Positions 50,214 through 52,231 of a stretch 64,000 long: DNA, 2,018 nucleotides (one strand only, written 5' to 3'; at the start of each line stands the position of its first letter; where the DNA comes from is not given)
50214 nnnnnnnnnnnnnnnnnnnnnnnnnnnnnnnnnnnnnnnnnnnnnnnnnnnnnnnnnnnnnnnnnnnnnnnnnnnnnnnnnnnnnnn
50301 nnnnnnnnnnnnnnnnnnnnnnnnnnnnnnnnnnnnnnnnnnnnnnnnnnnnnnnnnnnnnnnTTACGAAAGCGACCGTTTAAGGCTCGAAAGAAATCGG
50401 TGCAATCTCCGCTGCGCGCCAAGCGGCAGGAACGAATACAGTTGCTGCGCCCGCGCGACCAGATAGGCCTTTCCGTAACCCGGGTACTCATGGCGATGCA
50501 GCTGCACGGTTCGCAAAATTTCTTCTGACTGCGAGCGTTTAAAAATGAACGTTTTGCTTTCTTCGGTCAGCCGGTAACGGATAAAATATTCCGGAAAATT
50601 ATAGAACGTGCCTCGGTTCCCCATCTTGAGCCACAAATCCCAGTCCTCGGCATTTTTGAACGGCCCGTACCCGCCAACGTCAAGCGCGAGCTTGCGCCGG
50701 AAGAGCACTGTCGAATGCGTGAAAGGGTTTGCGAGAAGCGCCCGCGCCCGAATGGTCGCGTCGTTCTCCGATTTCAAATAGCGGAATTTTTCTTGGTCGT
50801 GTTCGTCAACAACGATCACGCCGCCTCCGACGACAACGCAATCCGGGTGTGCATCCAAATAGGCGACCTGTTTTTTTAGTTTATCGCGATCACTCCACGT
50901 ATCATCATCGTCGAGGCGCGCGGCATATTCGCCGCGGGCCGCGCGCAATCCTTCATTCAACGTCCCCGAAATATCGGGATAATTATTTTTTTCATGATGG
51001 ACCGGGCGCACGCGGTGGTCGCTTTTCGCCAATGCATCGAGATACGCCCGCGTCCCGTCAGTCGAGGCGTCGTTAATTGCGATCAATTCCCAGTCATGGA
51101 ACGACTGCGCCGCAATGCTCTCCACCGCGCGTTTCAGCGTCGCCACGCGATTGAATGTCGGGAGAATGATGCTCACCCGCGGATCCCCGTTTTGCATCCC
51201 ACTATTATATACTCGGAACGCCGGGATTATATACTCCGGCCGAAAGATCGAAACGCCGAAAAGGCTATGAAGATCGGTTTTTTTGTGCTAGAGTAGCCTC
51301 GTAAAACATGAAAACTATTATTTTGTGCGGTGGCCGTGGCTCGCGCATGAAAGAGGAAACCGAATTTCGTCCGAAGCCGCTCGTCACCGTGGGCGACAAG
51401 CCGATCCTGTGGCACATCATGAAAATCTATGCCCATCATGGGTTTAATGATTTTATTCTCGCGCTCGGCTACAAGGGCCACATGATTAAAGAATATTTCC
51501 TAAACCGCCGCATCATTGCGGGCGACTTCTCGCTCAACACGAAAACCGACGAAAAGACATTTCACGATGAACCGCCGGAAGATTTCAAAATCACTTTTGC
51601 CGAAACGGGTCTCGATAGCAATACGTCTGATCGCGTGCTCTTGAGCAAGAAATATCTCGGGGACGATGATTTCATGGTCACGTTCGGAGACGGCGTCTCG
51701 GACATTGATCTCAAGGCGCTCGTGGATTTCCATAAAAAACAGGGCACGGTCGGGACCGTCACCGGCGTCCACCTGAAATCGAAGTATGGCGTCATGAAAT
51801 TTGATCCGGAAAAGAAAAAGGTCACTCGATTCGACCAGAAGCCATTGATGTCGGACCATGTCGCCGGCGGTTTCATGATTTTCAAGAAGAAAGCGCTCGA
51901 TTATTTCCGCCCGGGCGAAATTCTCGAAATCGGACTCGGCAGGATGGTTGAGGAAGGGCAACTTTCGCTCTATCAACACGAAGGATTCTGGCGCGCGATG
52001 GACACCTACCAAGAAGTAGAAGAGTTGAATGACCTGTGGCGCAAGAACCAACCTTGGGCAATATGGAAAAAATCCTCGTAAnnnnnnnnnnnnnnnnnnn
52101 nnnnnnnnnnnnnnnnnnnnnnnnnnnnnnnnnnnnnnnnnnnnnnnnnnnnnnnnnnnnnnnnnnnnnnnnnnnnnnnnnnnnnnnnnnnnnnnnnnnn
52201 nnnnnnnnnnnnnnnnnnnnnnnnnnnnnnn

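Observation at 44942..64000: ~19 kb Wzx-dependent surface-glycan locus combining CDP-sugar, UDP-xylose, C-methylation and fucosyltransferase modules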

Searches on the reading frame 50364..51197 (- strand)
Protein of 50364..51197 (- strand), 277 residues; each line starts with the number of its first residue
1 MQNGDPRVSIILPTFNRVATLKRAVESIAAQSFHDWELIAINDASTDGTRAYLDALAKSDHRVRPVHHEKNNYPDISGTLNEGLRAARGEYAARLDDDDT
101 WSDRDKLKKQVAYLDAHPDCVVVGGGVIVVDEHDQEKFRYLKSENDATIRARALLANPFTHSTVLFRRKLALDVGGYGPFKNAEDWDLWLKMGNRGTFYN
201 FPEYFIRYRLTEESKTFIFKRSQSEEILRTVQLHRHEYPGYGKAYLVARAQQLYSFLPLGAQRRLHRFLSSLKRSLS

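Call 3: search_protein_families(library=pfam, proteins=[window:50364-51197:-], max_evalue=0.01)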
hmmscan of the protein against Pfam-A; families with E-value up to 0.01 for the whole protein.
window:50364-51197:- (277 aa): 4 families
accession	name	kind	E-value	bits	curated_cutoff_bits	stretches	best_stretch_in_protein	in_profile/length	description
PF00535.33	Glycos_transf_2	-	6.4e-34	117.7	23.3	1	9-171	1-164/168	Glycosyl transferase family 2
PF13641.12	Glyco_tranf_2_3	-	1.5e-15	58.3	27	1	6-204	1-206/230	Glycosyltransferase like family 2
PF10111.15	Glyco_tranf_2_2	-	4.2e-11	43.3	27.3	1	28-214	22-221/276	Glycosyltransferase like family 2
PF13632.12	Glyco_trans_2_3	-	0.0022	18.3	27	1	97-205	6-119/198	Glycosyl transferase family group 2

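Call 5: search_protein_families(library=ncbifam, proteins=[window:50364-51197:-], max_evalue=0.001)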
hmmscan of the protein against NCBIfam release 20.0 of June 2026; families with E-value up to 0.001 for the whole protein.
window:50364-51197:- (277 aa): 19 families
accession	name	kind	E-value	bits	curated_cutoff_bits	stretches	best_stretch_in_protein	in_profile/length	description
NF053739.1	GlytfEpsEBac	equivalog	7.6e-38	130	450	1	6-218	1-210/265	glycosyltransferase EpsE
NF047683.1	TeichurnBiosyTuaG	equivalog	9.8e-30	104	400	1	1-214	1-209/252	teichuronic acid biosynthesis protein TuaG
NF050050.1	ProtGlycPglI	equivalog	5.8e-19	68.6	500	1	6-103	2-98/306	GalNAc(5)-diNAcBac-PP-undecaprenol beta-1,3-glucosyltransferase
NF041875.1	EPS_EpsD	equivalog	2.4e-18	66.6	370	1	8-213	1-210/325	exopolysaccharide biosynthesis glycosyltransferase EpsD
TIGR03937.1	PgaC_IcaA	equivalog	1.7e-17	63.5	422.3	1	5-126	44-162/407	poly-beta-1,6-N-acetyl-D-glucosamine synthase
NF007482.0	PRK10073.1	equivalog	3.4e-15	55.9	423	1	1-101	1-98/334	glycosyltransferase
TIGR03965.1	mycofact_glyco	equivalog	8.5e-15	54.6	280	1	5-197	73-268/467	mycofactocin biosynthesis glycosyltransferase MftF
NF007453.0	PRK10018.1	equivalog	2.6e-13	50.3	382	1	3-103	3-101/280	colanic acid biosynthesis glycosyltransferase WcaA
TIGR04017.1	WcaA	equivalog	1.8e-12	47.4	495.75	1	5-103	4-100/279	colanic acid biosynthesis glycosyltransferase WcaA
TIGR04440.1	glyco_TIGR04440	domain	8.9e-12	45.2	70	1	8-149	2-143/215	TIGR00180 family glycosyltransferase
NF041394.1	GtaseAglG_Halo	equivalog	8.4e-10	38.4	440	1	7-178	2-175/304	glucosyl-dolichyl phosphate glucuronosyltransferase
NF038299.1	EPS_HpsN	equivalog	1.2e-08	34.3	425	1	6-129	1-121/317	hormogonium polysaccharide biosynthesis glycosyltransferase HpsN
TIGR03111.1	glyc2_xrt_Gpos1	hypoth_equivalog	6.8e-08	31.7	363.95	1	6-132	49-174/439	TIGR03111 family XrtG-associated glycosyltransferase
NF045692.1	OglycostaseCruG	equivalog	3.5e-07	29.5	600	1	7-66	42-101/386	2'-O-glycosyltransferase CruG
NF038302.1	EPS_HpsE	equivalog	3.6e-07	29.4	300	1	8-127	3-124/307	hormogonium polysaccharide biosynthesis glycosyltransferase HpsE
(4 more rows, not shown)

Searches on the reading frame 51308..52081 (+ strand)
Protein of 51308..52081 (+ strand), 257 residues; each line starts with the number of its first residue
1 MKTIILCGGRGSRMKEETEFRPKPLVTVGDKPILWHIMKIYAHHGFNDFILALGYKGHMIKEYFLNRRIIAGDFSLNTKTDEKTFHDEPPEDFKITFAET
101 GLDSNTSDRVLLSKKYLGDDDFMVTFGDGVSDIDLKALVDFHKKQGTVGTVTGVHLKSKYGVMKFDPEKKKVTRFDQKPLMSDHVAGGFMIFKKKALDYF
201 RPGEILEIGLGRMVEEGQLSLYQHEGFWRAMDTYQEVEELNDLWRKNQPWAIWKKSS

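Call 3: search_protein_families(library=pfam, proteins=[window:51308-52081:+], max_evalue=0.01)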
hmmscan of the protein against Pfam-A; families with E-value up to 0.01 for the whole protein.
window:51308-52081:+ (257 aa): 2 families
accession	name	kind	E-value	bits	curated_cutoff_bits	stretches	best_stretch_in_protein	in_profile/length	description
PF00483.29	NTP_transferase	-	5.6e-23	82.2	21.2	1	2-200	1-188/245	Nucleotidyl transferase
PF12804.13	NTP_transf_3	-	1.1e-07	32.6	27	1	4-56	2-49/160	MobA-like NTP transferase domain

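Call 5: search_protein_families(library=ncbifam, proteins=[window:51308-52081:+], max_evalue=0.001)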
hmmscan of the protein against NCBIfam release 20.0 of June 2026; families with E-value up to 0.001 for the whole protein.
window:51308-52081:+ (257 aa): 29 families (the best 25 are shown)
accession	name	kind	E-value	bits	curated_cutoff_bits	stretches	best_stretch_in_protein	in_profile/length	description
TIGR02623.1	G1P_cyt_trans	equivalog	3.4e-75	252.8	300.25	1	1-253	1-255/255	glucose-1-phosphate cytidylyltransferase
TIGR03992.1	Arch_glmU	subfamily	2.9e-22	79.1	292.1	2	1-67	1-67/393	bifunctional sugar-1-phosphate nucleotidylyltransferase/acetyltransferase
NF041313.1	UDPGP_AglF_Halo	equivalog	1.4e-17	64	400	1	1-64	1-64/234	UTP--glucose-1-phosphate uridylyltransferase AglF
NF045761.1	NAMPUrTaseMurU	equivalog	5.1e-17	62.5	250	1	1-242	1-225/226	N-acetylmuramate alpha-1-phosphate uridylyltransferase MurU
NF052502.1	man1P_GTase_Rv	exception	7.2e-16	58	440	1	2-236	2-222/352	mannose-1-phosphate guanylyltransferase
NF049965.1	GlMnHpPGnyltfHddC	equivalog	8.1e-16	58.3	300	1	1-67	1-67/221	D-glycero-D-manno-heptose 1-phosphate guanosyltransferase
TIGR01208.1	rmlA_long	equivalog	2.1e-14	53.2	320.25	1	2-239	1-229/353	glucose-1-phosphate thymidylyltransferase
TIGR01099.1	galU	equivalog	3.5e-11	43.2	326.8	1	1-173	2-180/261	UTP--glucose-1-phosphate uridylyltransferase GalU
TIGR02091.1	glgC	equivalog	6.6e-11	41.9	424.9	1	3-232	3-247/364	glucose-1-phosphate adenylyltransferase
NF003670.0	PRK05293.1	equivalog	1e-08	34.5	470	1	3-240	7-254/382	glucose-1-phosphate adenylyltransferase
NF041135.1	IPPtranDIPPsyn_Thcocales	equivalog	1.2e-08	34.4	580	1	1-70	1-66/419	bifunctional L-myo-inositol-1-phosphate cytidylyltransferase/CDP-L-myo-inositol myo-inositolphosphotransferase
NF001947.0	PRK00725.1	subfamily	1.7e-08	33.6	470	1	3-185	19-199/426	glucose-1-phosphate adenylyltransferase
NF041173.1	Sug_nt_acttase_Thmprot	equivalog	2.6e-08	33.2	600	1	1-201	1-177/405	bifunctional sugar-1-phosphate nucleotidylyltransferase/acetyltransferase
NF002023.0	PRK00844.1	subfamily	3.6e-08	32.7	458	1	3-185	9-187/408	glucose-1-phosphate adenylyltransferase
NF002772.0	PRK02862.1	equivalog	2.3e-06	26.6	537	0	119-180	116-180/429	glucose-1-phosphate adenylyltransferase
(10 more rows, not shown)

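Call 17: search_solved_structures(query=window:51308-52081:+, max_evalue=0.00001)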
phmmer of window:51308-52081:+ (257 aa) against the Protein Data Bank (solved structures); distinct sequences matched with E-value up to 0.00001: 25.
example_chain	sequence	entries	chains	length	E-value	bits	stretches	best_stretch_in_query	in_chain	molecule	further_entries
1tzf_A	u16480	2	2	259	6e-56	192.9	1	2-254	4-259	Glucose-1-phosphate cytidylyltransferase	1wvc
7whr_B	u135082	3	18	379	1.3e-20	77.1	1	1-230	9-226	Nucleotidyl transferase family protein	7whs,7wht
8x7s_B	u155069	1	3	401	2.1e-19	73.1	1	1-210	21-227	UTP--glucose-1-phosphate uridylyltransferase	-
7d72_K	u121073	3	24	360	2.3e-18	69.7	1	1-230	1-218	Mannose-1-phosphate guanyltransferase beta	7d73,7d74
8yre_D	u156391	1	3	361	7.5e-14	54.9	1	1-228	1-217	Mannose-1-phosphate guanylyltransferase 1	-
7x8j_A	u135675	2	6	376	8.6e-14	54.7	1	1-228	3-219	Mannose-1-phosphate guanylyltransferase 1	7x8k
3hl3_A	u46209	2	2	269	1.6e-08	37.4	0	108-245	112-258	Glucose-1-phosphate thymidylyltransferase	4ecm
7o2n_A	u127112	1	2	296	2.2e-08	37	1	2-164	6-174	Probable UTP--glucose-1-phosphate uridylyltransferase YngB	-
7b1r_A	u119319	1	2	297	2.2e-08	37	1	2-164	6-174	Probable UTP--glucose-1-phosphate uridylyltransferase YngB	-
6jq8_A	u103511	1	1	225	2.8e-08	36.7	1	3-63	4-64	Putative 6-deoxy-D-mannoheptose pathway protein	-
5xhw_A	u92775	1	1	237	3.5e-08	36.3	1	3-65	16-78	Putative 6-deoxy-D-mannoheptose pathway protein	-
3pkp_A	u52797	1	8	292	1.3e-07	34.4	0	108-237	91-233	Glucose-1-phosphate thymidylyltransferase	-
3pkq_A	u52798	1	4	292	1.4e-07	34.3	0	109-237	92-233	Glucose-1-phosphate thymidylyltransferase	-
4ho0_A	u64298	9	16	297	2.9e-07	33.3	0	104-198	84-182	Glucose-1-phosphate thymidylyltransferase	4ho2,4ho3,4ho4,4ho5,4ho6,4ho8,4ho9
1iim_A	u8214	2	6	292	5.3e-07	32.5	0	109-237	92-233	glucose-1-phosphate thymidylyltransferase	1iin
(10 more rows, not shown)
